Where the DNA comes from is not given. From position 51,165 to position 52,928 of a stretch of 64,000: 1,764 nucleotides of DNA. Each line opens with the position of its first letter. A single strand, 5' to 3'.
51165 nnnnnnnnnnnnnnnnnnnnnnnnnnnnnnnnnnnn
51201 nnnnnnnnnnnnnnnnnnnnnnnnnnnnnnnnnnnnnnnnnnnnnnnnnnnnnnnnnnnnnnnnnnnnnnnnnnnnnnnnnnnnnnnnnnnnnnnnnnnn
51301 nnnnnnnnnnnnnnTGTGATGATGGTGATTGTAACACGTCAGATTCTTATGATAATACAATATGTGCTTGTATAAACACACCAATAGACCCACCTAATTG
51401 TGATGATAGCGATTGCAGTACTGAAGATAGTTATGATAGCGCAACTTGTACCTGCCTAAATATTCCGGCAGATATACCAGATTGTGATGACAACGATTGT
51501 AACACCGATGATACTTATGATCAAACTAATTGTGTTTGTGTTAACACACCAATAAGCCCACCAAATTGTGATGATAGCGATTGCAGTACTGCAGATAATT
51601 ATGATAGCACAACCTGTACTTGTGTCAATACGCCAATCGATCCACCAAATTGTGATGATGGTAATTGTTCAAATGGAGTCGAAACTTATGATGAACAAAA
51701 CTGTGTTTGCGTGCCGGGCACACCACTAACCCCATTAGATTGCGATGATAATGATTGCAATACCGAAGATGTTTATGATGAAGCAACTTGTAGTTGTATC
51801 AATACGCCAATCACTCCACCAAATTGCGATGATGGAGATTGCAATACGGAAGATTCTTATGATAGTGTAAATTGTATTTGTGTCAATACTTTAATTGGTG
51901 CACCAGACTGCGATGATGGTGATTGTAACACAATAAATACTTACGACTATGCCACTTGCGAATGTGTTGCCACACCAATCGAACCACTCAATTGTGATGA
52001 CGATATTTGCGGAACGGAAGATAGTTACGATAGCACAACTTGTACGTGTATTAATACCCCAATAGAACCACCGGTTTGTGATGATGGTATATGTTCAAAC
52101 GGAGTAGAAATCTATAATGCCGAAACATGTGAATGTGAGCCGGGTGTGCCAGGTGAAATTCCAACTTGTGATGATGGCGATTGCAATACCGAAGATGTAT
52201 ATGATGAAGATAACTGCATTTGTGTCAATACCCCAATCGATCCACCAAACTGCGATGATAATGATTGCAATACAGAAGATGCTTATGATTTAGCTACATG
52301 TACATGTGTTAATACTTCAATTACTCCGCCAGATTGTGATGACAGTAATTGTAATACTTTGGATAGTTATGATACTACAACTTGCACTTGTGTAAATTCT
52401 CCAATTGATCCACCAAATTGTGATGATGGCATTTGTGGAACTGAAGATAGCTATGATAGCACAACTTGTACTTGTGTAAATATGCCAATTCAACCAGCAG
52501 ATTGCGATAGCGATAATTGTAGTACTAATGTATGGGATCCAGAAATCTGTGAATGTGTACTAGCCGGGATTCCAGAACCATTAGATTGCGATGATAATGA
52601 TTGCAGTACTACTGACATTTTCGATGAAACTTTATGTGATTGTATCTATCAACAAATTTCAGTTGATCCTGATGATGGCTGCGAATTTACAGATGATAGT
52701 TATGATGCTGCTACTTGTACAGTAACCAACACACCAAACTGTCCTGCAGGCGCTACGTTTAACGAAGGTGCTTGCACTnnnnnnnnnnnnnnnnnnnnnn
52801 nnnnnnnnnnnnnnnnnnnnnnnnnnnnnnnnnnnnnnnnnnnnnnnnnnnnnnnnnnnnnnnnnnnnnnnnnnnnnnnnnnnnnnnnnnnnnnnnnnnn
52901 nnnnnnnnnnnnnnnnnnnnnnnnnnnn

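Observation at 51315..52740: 16-17 tandem copies of a 28-aa four-cysteine repeat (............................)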

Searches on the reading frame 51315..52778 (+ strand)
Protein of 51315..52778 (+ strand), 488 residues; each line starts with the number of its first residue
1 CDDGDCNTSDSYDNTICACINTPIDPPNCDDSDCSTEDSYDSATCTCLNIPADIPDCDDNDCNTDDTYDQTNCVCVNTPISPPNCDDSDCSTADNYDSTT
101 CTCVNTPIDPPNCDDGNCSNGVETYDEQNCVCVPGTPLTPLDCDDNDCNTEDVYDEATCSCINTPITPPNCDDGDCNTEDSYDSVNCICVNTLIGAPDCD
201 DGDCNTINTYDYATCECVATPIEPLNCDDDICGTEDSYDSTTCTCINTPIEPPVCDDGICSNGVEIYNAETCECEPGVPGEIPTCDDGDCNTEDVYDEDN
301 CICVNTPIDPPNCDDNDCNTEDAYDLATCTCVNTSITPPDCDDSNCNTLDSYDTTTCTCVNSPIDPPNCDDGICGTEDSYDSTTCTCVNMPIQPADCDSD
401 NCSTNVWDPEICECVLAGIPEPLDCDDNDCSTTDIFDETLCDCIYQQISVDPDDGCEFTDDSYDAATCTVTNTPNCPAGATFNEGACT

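Call 10: search_solved_structures(query=window:51315-52778:+, max_evalue=10, show_alignments=2)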
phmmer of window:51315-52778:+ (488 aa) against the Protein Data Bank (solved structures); distinct sequences matched with E-value up to 10: 1.
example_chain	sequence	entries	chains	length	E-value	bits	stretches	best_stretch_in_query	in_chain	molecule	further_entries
8pjs_A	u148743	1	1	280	0.12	14.4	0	262-285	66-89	SAKeCEref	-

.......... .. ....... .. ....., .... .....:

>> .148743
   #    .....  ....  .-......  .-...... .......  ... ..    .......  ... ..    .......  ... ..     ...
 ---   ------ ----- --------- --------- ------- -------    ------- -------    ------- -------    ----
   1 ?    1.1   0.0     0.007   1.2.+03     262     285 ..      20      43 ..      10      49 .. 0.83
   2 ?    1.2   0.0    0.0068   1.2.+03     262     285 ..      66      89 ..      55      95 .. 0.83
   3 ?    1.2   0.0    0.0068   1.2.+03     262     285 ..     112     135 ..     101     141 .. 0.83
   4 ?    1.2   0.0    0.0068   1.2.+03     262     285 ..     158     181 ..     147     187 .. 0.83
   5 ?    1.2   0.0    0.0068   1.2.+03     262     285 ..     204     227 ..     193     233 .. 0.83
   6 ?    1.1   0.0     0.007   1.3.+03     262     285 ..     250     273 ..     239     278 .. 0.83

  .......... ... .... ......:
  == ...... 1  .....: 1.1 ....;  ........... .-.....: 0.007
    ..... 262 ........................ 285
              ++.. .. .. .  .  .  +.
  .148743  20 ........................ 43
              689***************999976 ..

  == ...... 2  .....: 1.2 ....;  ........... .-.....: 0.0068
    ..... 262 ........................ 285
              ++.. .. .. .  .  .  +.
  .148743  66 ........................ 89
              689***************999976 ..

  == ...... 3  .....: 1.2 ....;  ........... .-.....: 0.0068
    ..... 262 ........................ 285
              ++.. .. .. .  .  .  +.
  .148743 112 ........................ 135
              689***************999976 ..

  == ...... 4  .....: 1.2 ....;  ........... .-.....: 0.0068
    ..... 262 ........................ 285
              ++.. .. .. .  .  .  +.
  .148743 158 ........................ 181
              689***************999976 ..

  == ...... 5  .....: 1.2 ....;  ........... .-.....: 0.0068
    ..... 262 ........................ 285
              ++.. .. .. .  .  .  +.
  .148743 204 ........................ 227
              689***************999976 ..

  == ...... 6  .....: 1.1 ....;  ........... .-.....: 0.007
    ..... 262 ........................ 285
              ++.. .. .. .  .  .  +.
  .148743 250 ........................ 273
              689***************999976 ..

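Call 15: find_homologous_proteins(query=window:51315-52778:+, max_evalue=0.01)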
Query window:51315-52778:+ (488 aa): 69 proteins with E <= 0.01 among 7146 candidates.
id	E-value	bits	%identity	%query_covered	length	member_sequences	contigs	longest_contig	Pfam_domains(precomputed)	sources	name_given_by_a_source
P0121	3.4e-124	434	57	64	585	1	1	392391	PF17210.10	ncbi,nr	ncbi:MAG: hypothetical protein IPL35_16550 [Sphingobacteriales bacterium]|nr:hypothetical protein [S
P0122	4.2e-124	434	56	74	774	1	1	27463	-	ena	-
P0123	8.4e-84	301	48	74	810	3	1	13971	-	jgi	-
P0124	3.4e-77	279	52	69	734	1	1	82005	PF18962.8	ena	-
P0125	2.5e-61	226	52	57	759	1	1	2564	-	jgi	-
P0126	1.2e-60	224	33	81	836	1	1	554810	PF13585.13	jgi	jgi:gliding motility-associated-like protein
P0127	5.6e-55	205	45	64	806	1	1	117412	PF13585.13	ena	-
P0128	9.4e-54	201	47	56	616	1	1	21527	PF13585.13,PF13385.14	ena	-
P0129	1.2e-52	198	62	35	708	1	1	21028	PF08757.18,PF13287.13,PF13290.14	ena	-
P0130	2.3e-49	187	45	64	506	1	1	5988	-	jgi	-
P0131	2.9e-49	187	49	51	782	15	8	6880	PF13585.13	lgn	-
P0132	7.3e-49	185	47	58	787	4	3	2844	PF13585.13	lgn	-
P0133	2.4e-48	184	44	58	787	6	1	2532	PF13585.13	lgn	-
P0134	5.1e-43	166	45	55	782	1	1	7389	PF13585.13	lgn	-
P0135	4.2e-42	163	46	51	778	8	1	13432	PF13585.13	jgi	jgi:gliding motility-associated-like protein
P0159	2.6e-16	78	59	18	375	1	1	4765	PF00526.24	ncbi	ncbi:unnamed protein product, partial [Discosporangium mesarthrocarpum]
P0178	2.0e-6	45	46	23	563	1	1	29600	PF00526.24,PF04862.19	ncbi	-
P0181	1.0e-5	43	44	51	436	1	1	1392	PF00526.24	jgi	-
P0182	1.1e-5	43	39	49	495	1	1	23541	PF00526.24,PF15232.12,PF18962.8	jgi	jgi:hypothetical protein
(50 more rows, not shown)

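Call 16: search_protein_families(library=pfam, proteins=[window:51315-52778:+, P0159, P0178, P0181, P0182, P0121], max_evalue=10)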
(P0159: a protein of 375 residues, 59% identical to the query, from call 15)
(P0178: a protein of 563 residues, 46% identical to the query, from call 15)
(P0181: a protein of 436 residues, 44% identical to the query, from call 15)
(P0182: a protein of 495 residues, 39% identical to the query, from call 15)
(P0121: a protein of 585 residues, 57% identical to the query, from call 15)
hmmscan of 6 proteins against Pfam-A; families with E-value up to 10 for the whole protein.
window:51315-52778:+ (488 aa): 0 families

P0159 (375 aa): 4 families
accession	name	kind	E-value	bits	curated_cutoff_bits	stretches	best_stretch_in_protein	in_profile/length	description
PF00526.23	Dicty_CTDC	-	2.3e-08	34.1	27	2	89-111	2-24/24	Dictyostelium (slime mold) repeat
PF07081.18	DUF1349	-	0.00042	20.5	32.4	1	231-291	118-176/179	Protein of unknown function (DUF1349)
PF18962.6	Por_Secre_tail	-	0.064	14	27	1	343-375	1-32/75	Secretion system C-terminal sorting domain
PF03128.19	CXCXC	-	0.68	10.9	15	0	74-83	3-12/13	CXCXC repeat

P0178 (563 aa): 4 families
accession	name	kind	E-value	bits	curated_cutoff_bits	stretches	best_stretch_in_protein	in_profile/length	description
PF00526.23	Dicty_CTDC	-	2.1e-11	43.9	27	4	468-492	1-24/24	Dictyostelium (slime mold) repeat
PF04862.18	DUF642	-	2.4e-08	34.3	27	1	69-234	2-157/157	Protein of unknown function (DUF642)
PF12389.13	Peptidase_M73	-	4.6e-05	23.8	22.5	1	8-49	8-50/196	Camelysin metallo-endopeptidase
PF08139.17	LPAM_1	-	0.45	11.5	20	1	1-16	1-16/18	Prokaryotic membrane lipoprotein lipid attachment site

P0181 (436 aa): 2 families
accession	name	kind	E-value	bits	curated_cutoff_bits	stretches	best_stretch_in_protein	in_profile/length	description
PF00526.23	Dicty_CTDC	-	1.1e-61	204.6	27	9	233-257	1-24/24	Dictyostelium (slime mold) repeat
PF21314.2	TM_ErbB1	-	0.37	11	27.1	1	410-429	7-26/36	Epidermal growth factor receptor transmembrane-juxtamembrane segment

P0182 (495 aa): 4 families
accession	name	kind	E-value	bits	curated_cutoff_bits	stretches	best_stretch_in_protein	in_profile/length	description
PF00526.23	Dicty_CTDC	-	8.6e-66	217.7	27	9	171-195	1-24/24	Dictyostelium (slime mold) repeat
PF18962.6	Por_Secre_tail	-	5.4e-08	33.5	27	1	419-490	3-72/75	Secretion system C-terminal sorting domain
PF15232.11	DUF4585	-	2.9e-07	30.9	27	2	27-73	11-54/73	Domain of unknown function (DUF4585)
PF17041.10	SasG_E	-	0.026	15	25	1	167-196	13-42/48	E domain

P0121 (585 aa): 4 families
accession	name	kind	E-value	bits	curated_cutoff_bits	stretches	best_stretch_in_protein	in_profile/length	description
PF17210.9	SdrD_B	-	1.8e-15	57.5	29.7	1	61-113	2-54/112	SdrD B-like domain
PF24748.1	Galaxin_repeat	-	0.0019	18.6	28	2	449-577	2-130/131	Galaxin-like repeats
PF11974.14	bMG3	-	0.011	16.2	34.9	1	83-116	28-61/103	Bacterial alpha-2-macroglobulin MG3 domain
PF13620.12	CarboxypepD_reg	-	0.046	14.5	32.3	1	77-112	8-43/82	Carboxypeptidase regulatory-like domain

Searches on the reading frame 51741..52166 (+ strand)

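Call 16: search_protein_families(library=pfam, proteins=[window:51741-52166:+], max_evalue=10)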
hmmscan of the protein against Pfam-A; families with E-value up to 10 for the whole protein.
window:51741-52166:+ (142 aa): 2 families
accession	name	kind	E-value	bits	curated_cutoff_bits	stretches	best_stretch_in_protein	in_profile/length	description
PF03128.19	CXCXC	-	0.0005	20.7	15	3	124-133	3-12/13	CXCXC repeat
PF24748.1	Galaxin_repeat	-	0.31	11.4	28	1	5-132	2-128/131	Galaxin-like repeats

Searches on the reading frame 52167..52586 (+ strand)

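Call 16: search_protein_families(library=pfam, proteins=[window:52167-52586:+], max_evalue=10)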
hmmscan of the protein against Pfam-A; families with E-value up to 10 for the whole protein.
window:52167-52586:+ (140 aa): 1 family
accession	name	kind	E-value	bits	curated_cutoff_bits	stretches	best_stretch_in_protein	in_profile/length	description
PF24748.1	Galaxin_repeat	-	0.0024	18.2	28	1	6-130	3-128/131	Galaxin-like repeats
